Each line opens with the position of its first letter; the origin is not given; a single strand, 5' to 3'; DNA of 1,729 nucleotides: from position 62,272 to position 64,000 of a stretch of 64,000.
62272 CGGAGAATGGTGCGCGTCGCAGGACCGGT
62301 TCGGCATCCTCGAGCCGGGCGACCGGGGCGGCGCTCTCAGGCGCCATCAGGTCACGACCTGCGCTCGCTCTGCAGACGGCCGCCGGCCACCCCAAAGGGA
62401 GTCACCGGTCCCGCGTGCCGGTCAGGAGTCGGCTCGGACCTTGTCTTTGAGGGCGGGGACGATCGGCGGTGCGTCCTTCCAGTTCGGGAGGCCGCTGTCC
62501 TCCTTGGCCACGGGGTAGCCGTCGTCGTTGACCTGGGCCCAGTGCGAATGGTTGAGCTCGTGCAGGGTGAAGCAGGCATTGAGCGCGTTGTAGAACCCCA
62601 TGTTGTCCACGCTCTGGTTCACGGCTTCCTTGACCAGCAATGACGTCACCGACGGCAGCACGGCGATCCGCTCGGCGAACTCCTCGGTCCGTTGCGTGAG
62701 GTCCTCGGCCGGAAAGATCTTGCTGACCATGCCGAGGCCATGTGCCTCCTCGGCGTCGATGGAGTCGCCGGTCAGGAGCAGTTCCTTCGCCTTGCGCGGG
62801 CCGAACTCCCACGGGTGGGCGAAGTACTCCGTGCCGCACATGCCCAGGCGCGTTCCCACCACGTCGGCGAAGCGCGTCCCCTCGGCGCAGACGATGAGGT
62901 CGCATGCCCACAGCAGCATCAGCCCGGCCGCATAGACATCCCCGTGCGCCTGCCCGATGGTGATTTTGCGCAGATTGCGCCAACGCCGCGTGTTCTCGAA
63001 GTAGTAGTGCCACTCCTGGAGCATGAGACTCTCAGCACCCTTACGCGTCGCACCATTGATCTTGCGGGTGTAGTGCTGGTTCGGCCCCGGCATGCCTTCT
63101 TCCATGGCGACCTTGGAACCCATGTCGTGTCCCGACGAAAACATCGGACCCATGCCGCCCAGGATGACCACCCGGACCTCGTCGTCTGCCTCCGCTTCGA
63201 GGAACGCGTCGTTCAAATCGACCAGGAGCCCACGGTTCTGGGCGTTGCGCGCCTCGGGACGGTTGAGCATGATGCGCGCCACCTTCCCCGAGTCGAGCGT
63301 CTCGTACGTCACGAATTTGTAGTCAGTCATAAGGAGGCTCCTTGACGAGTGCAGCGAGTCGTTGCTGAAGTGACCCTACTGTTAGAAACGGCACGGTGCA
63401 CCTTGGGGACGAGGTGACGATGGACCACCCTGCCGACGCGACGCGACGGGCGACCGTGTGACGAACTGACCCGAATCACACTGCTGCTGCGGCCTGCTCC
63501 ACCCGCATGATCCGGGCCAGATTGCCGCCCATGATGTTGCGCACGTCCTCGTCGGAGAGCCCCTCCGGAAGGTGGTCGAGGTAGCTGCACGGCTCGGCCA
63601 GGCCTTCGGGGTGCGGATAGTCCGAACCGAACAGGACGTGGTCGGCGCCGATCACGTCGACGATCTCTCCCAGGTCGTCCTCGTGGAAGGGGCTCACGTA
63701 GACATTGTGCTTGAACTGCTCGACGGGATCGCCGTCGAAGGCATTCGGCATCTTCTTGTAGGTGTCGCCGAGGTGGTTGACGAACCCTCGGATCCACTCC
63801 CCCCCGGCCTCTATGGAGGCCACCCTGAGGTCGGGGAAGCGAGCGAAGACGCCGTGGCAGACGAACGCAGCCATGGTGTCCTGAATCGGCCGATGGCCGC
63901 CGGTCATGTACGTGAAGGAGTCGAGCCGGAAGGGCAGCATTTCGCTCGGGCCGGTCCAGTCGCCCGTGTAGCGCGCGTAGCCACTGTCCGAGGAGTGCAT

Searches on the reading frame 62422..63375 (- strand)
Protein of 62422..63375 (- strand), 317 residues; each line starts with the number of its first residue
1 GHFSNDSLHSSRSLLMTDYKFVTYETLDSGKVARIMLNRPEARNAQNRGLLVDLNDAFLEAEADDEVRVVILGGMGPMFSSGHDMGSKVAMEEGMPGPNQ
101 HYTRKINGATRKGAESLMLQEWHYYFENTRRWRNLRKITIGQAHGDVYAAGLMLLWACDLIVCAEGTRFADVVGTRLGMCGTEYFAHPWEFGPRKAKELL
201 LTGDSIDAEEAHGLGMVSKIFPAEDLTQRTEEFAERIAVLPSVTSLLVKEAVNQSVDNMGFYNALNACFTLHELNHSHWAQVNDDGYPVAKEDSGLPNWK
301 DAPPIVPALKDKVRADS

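Call 23: search_protein_families(library=pfam, proteins=[window:62422-63375:-], max_evalue=0.0001)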
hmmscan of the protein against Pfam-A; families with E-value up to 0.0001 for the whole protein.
window:62422-63375:- (317 aa): 2 families
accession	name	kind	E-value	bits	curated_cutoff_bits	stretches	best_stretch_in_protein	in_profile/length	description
PF00378.25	ECH_1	-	6.6e-34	117.8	27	2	122-259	74-211/251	Enoyl-CoA hydratase/isomerase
PF16113.10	ECH_2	-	6.9e-11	42.7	27.2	1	33-269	2-226/335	Enoyl-CoA hydratase/isomerase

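Call 70: find_encoding_contigs(protein=window:62422-63330:-, flank=10000, max_places=2)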
Protein window:62422-63330:- (302 aa): 6 contigs read that carry it; 2 places shown.
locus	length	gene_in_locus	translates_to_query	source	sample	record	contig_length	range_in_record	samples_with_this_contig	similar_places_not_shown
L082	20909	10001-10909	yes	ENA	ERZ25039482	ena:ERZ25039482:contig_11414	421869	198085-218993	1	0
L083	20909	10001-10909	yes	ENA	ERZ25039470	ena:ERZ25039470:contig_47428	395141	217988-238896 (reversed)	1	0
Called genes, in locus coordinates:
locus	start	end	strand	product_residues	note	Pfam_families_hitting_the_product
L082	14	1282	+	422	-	-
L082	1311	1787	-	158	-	-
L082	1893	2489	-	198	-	PF13384:HTH_23, PF13518:HTH_28, PF13551:HTH_29, PF13565:HTH_32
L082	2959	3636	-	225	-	-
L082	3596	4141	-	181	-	-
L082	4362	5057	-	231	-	PF00440:TetR_N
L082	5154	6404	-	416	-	PF22691:Thiolase_C_1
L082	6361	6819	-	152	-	PF12172:zf-ChsH2, PF01796:OB_ChsH2_C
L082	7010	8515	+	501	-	PF00171:Aldedh, PF05893:LuxC (faint)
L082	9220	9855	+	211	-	PF04909:Amidohydro_2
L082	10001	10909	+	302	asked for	PF00378:ECH_1, PF16113:ECH_2, PF00378:ECH_1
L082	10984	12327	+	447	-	PF00440:TetR_N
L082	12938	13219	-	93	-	-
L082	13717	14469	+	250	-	PF02653:BPD_transp_2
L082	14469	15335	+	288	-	PF00005:ABC_tran, PF13304:AAA_21 (faint), PF12399:BCA_ABC_TP_C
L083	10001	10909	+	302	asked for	PF00378:ECH_1, PF16113:ECH_2, PF00378:ECH_1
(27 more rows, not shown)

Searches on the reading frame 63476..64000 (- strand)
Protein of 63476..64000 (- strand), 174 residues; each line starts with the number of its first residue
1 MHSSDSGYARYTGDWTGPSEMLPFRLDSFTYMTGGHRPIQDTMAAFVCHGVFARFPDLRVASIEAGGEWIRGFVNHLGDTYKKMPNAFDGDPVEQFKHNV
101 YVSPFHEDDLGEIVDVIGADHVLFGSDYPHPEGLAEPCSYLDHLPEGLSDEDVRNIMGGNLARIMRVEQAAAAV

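Call 23: search_protein_families(library=pfam, proteins=[window:63476-64000:-], max_evalue=0.0001)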
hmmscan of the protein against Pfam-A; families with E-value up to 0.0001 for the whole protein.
window:63476-64000:- (174 aa): 2 families
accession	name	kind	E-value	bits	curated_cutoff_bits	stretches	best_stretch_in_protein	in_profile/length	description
PF04909.20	Amidohydro_2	-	2.8e-12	47.4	26.4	1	40-164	154-286/289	Amidohydrolase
PF01244.27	Peptidase_M19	-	5.9e-05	22.8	26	1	113-166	257-318/319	Membrane dipeptidase (Peptidase family M19)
